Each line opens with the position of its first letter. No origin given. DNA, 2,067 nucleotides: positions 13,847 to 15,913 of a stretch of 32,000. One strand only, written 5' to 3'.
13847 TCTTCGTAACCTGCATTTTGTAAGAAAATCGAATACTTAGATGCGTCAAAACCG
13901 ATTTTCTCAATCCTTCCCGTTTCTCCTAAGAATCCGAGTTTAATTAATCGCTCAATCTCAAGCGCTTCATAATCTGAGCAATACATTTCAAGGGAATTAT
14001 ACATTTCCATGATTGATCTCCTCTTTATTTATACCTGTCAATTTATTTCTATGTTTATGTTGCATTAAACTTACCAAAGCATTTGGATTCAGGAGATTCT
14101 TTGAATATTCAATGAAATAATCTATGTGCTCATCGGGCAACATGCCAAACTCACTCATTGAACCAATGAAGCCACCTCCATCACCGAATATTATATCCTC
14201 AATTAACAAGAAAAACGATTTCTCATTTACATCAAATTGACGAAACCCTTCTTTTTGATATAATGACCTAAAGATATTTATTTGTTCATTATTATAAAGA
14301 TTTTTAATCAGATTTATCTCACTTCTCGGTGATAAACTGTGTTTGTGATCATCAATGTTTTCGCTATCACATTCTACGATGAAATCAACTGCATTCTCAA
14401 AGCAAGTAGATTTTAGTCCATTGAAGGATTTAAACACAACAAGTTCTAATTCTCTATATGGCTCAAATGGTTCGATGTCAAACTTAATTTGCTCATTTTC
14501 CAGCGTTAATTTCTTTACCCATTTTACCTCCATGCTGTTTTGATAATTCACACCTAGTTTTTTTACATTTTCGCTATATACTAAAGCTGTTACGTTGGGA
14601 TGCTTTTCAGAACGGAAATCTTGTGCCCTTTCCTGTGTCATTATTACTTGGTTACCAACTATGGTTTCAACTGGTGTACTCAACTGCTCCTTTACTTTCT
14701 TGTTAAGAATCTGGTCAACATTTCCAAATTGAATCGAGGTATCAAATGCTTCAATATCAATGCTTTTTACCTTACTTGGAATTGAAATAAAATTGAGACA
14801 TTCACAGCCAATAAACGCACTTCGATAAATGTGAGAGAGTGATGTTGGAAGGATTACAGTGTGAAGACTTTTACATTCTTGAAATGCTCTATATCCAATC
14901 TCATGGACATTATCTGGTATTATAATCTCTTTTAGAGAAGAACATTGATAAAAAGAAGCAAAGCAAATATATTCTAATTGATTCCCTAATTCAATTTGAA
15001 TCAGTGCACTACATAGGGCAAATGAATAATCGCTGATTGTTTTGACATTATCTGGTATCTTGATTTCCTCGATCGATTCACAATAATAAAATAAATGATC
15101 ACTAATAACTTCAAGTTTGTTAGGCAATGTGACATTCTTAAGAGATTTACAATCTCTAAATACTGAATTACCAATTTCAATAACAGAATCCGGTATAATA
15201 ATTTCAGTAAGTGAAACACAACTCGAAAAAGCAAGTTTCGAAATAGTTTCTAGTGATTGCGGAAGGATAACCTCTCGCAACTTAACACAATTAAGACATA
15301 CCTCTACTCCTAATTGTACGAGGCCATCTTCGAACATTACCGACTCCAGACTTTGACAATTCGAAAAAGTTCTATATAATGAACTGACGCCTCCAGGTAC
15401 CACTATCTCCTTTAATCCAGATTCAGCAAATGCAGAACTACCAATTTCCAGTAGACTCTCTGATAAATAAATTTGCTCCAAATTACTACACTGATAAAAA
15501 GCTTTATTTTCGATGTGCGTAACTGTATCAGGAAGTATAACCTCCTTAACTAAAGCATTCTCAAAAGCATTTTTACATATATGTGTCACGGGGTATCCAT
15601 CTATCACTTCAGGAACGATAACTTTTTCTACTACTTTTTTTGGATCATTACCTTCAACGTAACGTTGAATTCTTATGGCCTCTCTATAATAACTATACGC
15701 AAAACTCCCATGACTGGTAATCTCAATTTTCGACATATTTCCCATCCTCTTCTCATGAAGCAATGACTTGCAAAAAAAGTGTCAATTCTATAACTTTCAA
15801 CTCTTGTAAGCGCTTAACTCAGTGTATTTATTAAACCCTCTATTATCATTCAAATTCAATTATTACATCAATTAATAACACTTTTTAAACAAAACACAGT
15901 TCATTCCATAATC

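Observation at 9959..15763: Tightly coupled four-gene operon of two cytoplasmic BspA-type LRR proteins plus two unknown proteins inside the island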

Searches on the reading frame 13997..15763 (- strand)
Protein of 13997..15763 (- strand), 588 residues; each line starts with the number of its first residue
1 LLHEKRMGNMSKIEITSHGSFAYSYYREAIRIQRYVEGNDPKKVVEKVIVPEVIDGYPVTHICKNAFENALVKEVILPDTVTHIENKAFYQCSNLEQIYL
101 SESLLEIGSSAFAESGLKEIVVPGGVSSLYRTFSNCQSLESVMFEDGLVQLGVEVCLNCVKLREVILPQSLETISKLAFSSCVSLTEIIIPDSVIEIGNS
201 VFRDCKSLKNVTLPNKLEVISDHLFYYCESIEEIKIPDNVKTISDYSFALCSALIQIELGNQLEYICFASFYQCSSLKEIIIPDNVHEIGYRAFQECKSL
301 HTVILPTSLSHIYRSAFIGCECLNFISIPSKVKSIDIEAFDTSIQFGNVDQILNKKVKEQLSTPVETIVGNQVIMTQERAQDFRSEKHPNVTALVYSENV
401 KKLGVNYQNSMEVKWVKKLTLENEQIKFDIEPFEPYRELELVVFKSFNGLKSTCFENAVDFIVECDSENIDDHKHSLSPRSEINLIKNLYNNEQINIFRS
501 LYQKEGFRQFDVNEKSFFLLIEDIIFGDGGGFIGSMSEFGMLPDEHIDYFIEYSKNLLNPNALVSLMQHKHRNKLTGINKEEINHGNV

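Call 4: search_protein_families(library=pfam, proteins=[window:13997-15763:-], max_evalue=0.01)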
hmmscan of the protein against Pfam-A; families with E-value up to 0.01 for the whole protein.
window:13997-15763:- (588 aa): 3 families
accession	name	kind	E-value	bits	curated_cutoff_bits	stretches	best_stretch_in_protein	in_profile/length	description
PF13306.12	LRR_5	-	2.5e-112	370.4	27.7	4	173-297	2-123/127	BspA type Leucine rich repeat region (6 copies)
PF13855.12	LRR_8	-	7.4e-11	42.1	27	0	81-107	13-39/61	Leucine rich repeat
PF23952.1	LRR_EndoS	-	0.00059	20.5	27.9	0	145-211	44-111/116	Endo-beta-N-acetylglucosaminidase EndoS LRR domain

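Call 5: search_protein_families(library=padloc, proteins=[window:13997-15763:-], max_evalue=0.01)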
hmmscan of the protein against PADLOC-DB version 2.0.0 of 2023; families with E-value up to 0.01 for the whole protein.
window:13997-15763:- (588 aa): 0 families

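Call 17: search_protein_families(library=ncbifam, proteins=[window:13997-15763:-], max_evalue=0.01)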
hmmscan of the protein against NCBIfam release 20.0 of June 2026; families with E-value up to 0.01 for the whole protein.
window:13997-15763:- (588 aa): 3 families
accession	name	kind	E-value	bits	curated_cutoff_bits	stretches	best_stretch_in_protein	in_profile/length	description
NF047961.1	adhesin_HupY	equivalog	4.2e-32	111.2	1250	3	208-342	188-320/978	leucine-rich repeat adhesin HupY/LrrG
NF045861.1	glide_Gli349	exception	1.3e-11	42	1750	1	58-117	2687-2746/3169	gliding machinery surface structure protein Gli349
TIGR02167.2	Liste_lipo_26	repeat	0.00075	19.2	30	0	330-343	6-19/26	PARCEL repeat-containing surface protein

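Call 18: search_protein_families(library=phrogs, proteins=[window:13997-15763:-], max_evalue=0.01)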
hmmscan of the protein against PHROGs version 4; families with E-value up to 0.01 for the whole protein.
window:13997-15763:- (588 aa): 2 families
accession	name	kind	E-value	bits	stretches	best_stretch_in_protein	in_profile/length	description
phrog_35892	-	unknown function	5e-46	157.9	2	59-230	133-305/1181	-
phrog_18805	-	unknown function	2.9e-34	119.7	4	154-259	303-405/457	-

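Call 28: find_related_loci(query=window:13997-15736:-, collection=genome_contigs, flank=10000)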
Query window:13997-15736:- (579 aa) in genome_contigs; peptide patterns used: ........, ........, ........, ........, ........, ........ (x = any residue, [..] = any of these).
18 stretches matched a pattern; 1 encode a relative of the query (tblastn E <= 1e-3); 1 distinct loci.
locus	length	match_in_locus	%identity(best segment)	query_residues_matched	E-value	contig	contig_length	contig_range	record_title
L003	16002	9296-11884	29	4-459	7e-46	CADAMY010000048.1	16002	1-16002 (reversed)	MAG: Ruminococcaceae bacterium isolate RUG13437 genome assembly, contig: RUG13437_asm_48, whole genome shotgun sequence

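Call 43: search_dna_similar(query=window:13997-15736:-, collection=phages, mode=protein, max_evalue=0.00001, max_rows=15)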
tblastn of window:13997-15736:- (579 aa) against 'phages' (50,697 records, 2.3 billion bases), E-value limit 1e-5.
Records with a match: 32; places in all: 90; records where one place covers at least 80% of the query: 0.
Best place of each record, by identity: <60% 32.
By first word of the organism name: Bacteriophage 25; Ruminococcus 2; uncultured 2; Caudoviricetes 1; Lachnospiraceae 1; phage 1.
By host as written in the record: - 28; Ruminococcus sp. 2; Bos mutus 1; Lachnospiraceae 1.
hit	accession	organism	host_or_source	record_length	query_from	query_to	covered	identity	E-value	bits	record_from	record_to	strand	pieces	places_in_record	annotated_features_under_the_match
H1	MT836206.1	Bacteriophage sp.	human fecal samples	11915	46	340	51%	31.5%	4e-30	132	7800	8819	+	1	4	record has no annotation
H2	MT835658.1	Bacteriophage sp.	human fecal samples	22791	50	332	49%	31.1%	1e-32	139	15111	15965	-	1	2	record has no annotation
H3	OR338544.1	Caudoviricetes sp.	Bos mutus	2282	58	364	53%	28.1%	1e-29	129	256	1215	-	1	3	hypothetical protein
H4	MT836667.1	Bacteriophage sp.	human fecal samples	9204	47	331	49%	29.8%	2e-30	133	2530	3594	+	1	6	record has no annotation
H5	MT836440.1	Bacteriophage sp.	human fecal samples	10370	66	332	46%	31.1%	3e-25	117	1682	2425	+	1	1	record has no annotation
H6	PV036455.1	Lachnospiraceae phage IMGVR 15430980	Lachnospiraceae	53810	46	331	49%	29.0%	2e-23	111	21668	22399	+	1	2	hypothetical protein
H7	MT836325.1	Bacteriophage sp.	human fecal samples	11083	50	331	49%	29.2%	1e-23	112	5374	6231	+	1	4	record has no annotation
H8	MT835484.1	Bacteriophage sp.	human fecal samples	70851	46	348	52%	26.4%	3e-12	76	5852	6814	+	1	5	record has no annotation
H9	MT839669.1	Bacteriophage sp.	human fecal samples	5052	51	315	46%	28.6%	1e-10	133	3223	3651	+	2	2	record has no annotation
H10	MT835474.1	Bacteriophage sp.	human fecal samples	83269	63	334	47%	25.6%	7e-18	94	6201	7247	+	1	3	record has no annotation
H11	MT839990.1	Bacteriophage sp.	human fecal samples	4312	59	325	46%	25.2%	6e-11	127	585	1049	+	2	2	record has no annotation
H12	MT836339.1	Bacteriophage sp.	human fecal samples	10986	47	271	39%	28.9%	5e-18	94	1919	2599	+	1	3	record has no annotation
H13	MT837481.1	Bacteriophage sp.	human fecal samples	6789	49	333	49%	21.7%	4e-8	62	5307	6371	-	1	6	record has no annotation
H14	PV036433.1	Ruminococcus phage NatCom_23091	Ruminococcus sp.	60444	58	302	42%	25.1%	6e-13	143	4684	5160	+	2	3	hypothetical protein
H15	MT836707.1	Bacteriophage sp.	human fecal samples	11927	112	320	36%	28.8%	2e-13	146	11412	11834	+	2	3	record has no annotation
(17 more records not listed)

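Call 66: search_dna_similar(query=window:13997-15736:-, collection=plasmids, mode=protein, max_evalue=0.00001, max_rows=12)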
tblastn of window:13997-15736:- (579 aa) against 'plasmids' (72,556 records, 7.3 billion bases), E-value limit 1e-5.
In 1 record(s) the limit of 40 matching pieces per record was reached: places in those records are undercounted.
Records with a match: 33; places in all: 199; records where one place covers at least 80% of the query: 0.
Best place of each record, by identity: <60% 33.
By first word of the organism name: Enterococcus 7; Prevotella 4; Lysinibacillus 3; Treponema 2; Clostridium 2; Segatella 2; Ruminococcus 2; Aliivibrio 2; Monoglobus 1; Streptococcus 1; and 7 more.
By predicted mobility (MOB-suite, as given by PLSDB): non-mobilizable 30; mobilizable 2; conjugative 1.
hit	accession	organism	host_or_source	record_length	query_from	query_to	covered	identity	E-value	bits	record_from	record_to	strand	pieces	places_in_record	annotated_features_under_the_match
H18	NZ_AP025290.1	Treponema saccharophilum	-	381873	50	340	50%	34.4%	3e-31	205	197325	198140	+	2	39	leucine-rich repeat protein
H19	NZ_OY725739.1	Monoglobus pectinilyticus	-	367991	50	340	50%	34.4%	2e-43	174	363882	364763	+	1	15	leucine-rich repeat domain-containing protein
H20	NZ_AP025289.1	Treponema saccharophilum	-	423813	46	325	48%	35.0%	2e-38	159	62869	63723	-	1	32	leucine-rich repeat protein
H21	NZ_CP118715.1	Lysinibacillus fusiformis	Pure isolate,Shoe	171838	11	332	56%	29.8%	6e-13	152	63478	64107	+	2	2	leucine-rich repeat protein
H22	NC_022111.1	Prevotella sp. oral taxon 299 str. F0039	Homo sapiens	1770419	58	345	50%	32.4%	1e-43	175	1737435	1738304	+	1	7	none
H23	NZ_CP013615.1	Clostridium perfringens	canine,Pure culture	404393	53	326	47%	32.6%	3e-14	144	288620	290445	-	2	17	leucine-rich repeat domain-containing protein (x2)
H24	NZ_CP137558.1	Segatella copri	Homo sapiens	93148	63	325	45%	33.5%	1e-27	213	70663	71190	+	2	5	leucine-rich repeat domain-containing protein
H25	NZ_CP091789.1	Prevotella sp. E2-28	Ovis aries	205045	46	341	51%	29.3%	1e-29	132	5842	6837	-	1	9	leucine-rich repeat domain-containing protein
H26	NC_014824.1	Ruminococcus albus 7 = DSM 20455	-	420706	94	349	44%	33.7%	9e-31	135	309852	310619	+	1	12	leucine-rich repeat protein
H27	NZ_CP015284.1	Streptococcus salivarius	Homo sapiens,saliva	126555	50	304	44%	33.9%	6e-25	117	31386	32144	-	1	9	leucine-rich repeat protein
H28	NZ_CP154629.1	Acetoanaerobium noterae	cell culture,Sludge of a digestion ...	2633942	12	314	52%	28.5%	1e-32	142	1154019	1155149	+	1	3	none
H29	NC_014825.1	Ruminococcus albus 7 = DSM 20455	-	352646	63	348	49%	29.4%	4e-31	196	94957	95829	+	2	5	leucine-rich repeat domain-containing protein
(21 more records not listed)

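Call 75: get_annotated_region(hit=H6, flank=6000)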
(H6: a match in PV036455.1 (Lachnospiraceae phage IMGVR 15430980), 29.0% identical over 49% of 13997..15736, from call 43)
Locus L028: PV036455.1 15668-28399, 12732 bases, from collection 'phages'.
description: Lachnospiraceae phage IMGVR 15430980, complete genome.
organism: Lachnospiraceae phage IMGVR 15430980 (NCBI taxid 3403684)
taxonomy: Viruses; Duplodnaviria; Heunggongvirae; Uroviricota; Caudoviricetes; Ca. Heliusvirales
host: Lachnospiraceae; source: human feces; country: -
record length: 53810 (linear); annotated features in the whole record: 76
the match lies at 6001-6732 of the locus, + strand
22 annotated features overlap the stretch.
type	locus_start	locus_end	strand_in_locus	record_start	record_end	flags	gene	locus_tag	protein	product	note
CDS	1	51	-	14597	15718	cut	-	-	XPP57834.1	exonuclease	-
CDS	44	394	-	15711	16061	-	-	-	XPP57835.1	hypothetical protein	-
CDS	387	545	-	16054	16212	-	-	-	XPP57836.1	hypothetical protein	-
CDS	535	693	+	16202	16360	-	-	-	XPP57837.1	hypothetical protein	-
CDS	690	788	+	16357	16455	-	-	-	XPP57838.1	hypothetical protein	-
CDS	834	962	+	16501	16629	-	-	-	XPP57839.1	hypothetical protein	-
CDS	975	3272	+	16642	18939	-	-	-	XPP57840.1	DNA helicase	-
CDS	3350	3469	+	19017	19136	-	-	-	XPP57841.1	hypothetical protein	-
CDS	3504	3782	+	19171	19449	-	-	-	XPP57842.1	hypothetical protein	-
CDS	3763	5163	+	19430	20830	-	-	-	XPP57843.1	DNA helicase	-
CDS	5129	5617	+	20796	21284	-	-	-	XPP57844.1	hypothetical protein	-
CDS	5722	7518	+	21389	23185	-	-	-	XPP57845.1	hypothetical protein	-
CDS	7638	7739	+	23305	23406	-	-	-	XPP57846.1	hypothetical protein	-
CDS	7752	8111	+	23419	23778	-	-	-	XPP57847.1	hypothetical protein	-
CDS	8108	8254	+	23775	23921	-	-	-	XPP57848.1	hypothetical protein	-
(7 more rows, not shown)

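Call 76: get_annotated_region(hit=H14, flank=6000)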
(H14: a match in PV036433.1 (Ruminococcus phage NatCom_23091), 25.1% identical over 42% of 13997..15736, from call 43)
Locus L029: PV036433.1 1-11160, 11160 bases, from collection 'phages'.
description: Ruminococcus phage NatCom_23091, complete genome.
organism: Ruminococcus phage NatCom_23091 (NCBI taxid 3403535)
taxonomy: Viruses; Duplodnaviria; Heunggongvirae; Uroviricota; Caudoviricetes; Ca. Heliusvirales
host: Ruminococcus sp.; source: human feces; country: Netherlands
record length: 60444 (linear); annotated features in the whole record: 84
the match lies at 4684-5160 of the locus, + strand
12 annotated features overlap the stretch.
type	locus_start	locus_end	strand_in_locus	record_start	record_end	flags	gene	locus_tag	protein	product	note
misc_feature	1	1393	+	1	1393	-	-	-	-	-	similar to tail length tape measure protein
CDS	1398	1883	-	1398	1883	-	-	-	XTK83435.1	hypothetical protein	-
CDS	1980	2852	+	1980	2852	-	-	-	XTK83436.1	hypothetical protein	-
CDS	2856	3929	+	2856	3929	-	-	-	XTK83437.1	minor tail protein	-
CDS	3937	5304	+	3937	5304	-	-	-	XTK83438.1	hypothetical protein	-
CDS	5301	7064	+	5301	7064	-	-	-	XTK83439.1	hypothetical protein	-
CDS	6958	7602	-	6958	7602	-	-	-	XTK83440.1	hypothetical protein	-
CDS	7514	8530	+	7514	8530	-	-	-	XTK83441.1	endolysin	-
CDS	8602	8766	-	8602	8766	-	-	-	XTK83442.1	hypothetical protein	-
CDS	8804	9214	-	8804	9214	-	-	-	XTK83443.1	hypothetical protein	-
CDS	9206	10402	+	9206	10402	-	-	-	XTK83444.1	hypothetical protein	-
CDS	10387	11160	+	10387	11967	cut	-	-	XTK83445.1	hypothetical protein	-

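Call 78: get_annotated_region(hit=H21, flank=6000)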
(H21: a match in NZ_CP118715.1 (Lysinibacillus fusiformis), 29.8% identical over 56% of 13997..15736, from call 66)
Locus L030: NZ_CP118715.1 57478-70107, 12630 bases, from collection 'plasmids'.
description: Lysinibacillus fusiformis strain G5.M11b plasmid pG5.M11b_1, complete sequence
organism: Lysinibacillus fusiformis (NCBI taxid 28031)
taxonomy: Bacteria; Bacillota; Bacilli; Bacillales; Bacillaceae; Lysinibacillus; Lysinibacillus fusiformis
host: -; source: Pure isolate,Shoe; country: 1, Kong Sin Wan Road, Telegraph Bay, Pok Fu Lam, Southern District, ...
typing (MOB-suite, as given by PLSDB): non-mobilizable
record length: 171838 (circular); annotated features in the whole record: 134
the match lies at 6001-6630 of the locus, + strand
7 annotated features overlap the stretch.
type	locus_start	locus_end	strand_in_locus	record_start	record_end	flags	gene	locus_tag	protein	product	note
CDS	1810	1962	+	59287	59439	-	-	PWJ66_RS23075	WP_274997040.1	hypothetical protein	-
CDS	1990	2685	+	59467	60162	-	-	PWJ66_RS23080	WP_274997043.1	N-acetylmuramoyl-L-alanine amidase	GO:0009253 - peptidoglycan catabolic process [Evidence IEA]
CDS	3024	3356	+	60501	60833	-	-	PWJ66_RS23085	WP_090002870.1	hypothetical protein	-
CDS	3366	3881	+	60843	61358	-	-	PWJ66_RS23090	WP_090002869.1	hypothetical protein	-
CDS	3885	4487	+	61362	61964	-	-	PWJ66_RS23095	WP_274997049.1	hypothetical protein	-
CDS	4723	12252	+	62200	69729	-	-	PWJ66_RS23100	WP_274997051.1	leucine-rich repeat protein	-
CDS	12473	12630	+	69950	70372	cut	-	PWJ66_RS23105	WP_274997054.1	hypothetical protein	-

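Call 79: get_annotated_region(hit=H28, flank=6000)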
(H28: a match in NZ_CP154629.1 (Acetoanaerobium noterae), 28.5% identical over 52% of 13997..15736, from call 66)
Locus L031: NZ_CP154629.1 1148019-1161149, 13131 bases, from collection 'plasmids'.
description: Acetoanaerobium noterae strain DSL2 plasmid pTPELB2, complete sequence
organism: Acetoanaerobium noterae (NCBI taxid 745369)
taxonomy: Bacteria; Bacillota; Clostridia; Peptostreptococcales; Filifactoraceae; Acetoanaerobium; Acetoanaerobium noterae
host: -; source: cell culture,Sludge of a digestion tower of a wastewater treatment plant; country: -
typing (MOB-suite, as given by PLSDB): non-mobilizable
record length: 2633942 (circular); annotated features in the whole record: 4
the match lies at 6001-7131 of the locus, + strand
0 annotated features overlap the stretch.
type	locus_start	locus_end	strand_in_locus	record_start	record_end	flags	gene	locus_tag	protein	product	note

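Call 87: search_solved_structures(query=window:13997-15736:-, max_evalue=0.001)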
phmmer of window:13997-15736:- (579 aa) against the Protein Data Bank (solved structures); distinct sequences matched with E-value up to 0.001: 9.
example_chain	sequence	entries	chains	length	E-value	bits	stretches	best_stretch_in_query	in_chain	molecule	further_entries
4fs7_A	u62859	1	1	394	2.7e-51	178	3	62-210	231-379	Uncharacterized protein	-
4gt6_A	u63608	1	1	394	2.2e-36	128.7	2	204-320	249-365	Cell surface protein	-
4h09_A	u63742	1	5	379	9.4e-27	96.9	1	170-334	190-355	Hypothetical leucine rich repeat protein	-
6mlx_A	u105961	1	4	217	2.6e-22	82.3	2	149-231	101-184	Leucine-rich repeat protein TpLRR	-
4cp6_A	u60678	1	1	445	5.9e-21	77.8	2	124-230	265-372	CHOLINE BINDING PROTEIN PCPA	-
4fdw_A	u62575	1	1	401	3.7e-20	75.2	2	50-228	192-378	leucine rich hypothetical protein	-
4fd0_A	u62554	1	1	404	3.6e-19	71.9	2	51-204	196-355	Leucine rich hypothetical protein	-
4oju_A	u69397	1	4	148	3e-11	45.8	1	41-139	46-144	hypothetical leucine rich repeat protein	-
3sb4_A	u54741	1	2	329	5.3e-08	35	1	233-333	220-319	Hypothetical leucine rich repeat protein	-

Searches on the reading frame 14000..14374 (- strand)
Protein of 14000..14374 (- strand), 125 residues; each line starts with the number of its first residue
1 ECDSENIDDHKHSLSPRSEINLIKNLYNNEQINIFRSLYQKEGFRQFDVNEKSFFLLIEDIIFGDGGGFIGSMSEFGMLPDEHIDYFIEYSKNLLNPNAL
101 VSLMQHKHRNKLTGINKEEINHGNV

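Call 27: find_homologous_proteins(query=A1, max_evalue=0.001)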
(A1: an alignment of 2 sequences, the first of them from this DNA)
Query A1 (2 sequences): 94 candidates shared short words with the query, none scored E <= 0.001.

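Call 32: search_protein_families(library=pfam, proteins=[window:14000-14374:-], max_evalue=10)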
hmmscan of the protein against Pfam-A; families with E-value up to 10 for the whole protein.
seq(125 aa): 1 family
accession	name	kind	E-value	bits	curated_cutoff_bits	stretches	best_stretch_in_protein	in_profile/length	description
PF10180.14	WKF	-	0.15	12.3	25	0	77-94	31-48/63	WKF domain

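Call 45: search_dna_similar(query=window:14000-14335:-, collection=phages, mode=protein, max_evalue=5, max_rows=15)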
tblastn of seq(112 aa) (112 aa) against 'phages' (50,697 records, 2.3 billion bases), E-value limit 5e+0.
Records with a match: 2; places in all: 2; records where one place covers at least 80% of the query: 0.
Best place of each record, by identity: <60% 2.
By first word of the organism name: Acinetobacter 2.
By host as written in the record: Acinetobacter pittii ABC38 2.
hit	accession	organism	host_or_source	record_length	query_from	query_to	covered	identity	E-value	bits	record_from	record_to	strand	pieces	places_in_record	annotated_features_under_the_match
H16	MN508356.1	Acinetobacter phage VB_ApiP_XC38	Acinetobacter pittii ABC38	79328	73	104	29%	46.9%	3e+0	32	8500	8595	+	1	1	hypothetical protein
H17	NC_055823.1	Acinetobacter phage VB_ApiP_XC38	Acinetobacter pittii ABC38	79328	73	104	29%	46.9%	3e+0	32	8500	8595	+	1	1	major head protein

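Call 53: find_related_loci(query=A1, collection=viral_contigs, flank=8000)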
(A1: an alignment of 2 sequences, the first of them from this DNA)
Query A1 (125 aa) in viral_contigs; peptide patterns used: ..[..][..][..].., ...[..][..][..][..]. (x = any residue, [..] = any of these).
360 stretches matched a pattern, but none encodes a relative of the query by tblastn (E <= 1e-3).

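Call 55: find_related_loci(query=A1, collection=metagenome_contigs, flank=8000)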
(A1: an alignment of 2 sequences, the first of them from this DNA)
Query A1 (125 aa) in metagenome_contigs; peptide patterns used: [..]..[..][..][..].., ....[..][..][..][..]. (x = any residue, [..] = any of these).
344 stretches matched a pattern, but none encodes a relative of the query by tblastn (E <= 1e-3).

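Call 88: search_solved_structures(query=A1, max_evalue=10)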
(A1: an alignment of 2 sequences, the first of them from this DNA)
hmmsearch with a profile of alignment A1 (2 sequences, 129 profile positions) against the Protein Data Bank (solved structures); distinct sequences matched with E-value up to 10: 4.
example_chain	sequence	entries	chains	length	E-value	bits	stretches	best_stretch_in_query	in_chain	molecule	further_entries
7zcg_B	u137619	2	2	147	0.17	14.9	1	27-120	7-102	Charged multivesicular body protein 2a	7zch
4g78_A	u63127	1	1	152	0.5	13.4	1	28-77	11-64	Histidine phosphotransfer protein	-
6d5f_a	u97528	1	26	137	0.63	13.1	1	80-111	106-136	Fimbrial protein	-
7yil_A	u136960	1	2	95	0.65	13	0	31-69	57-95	GINS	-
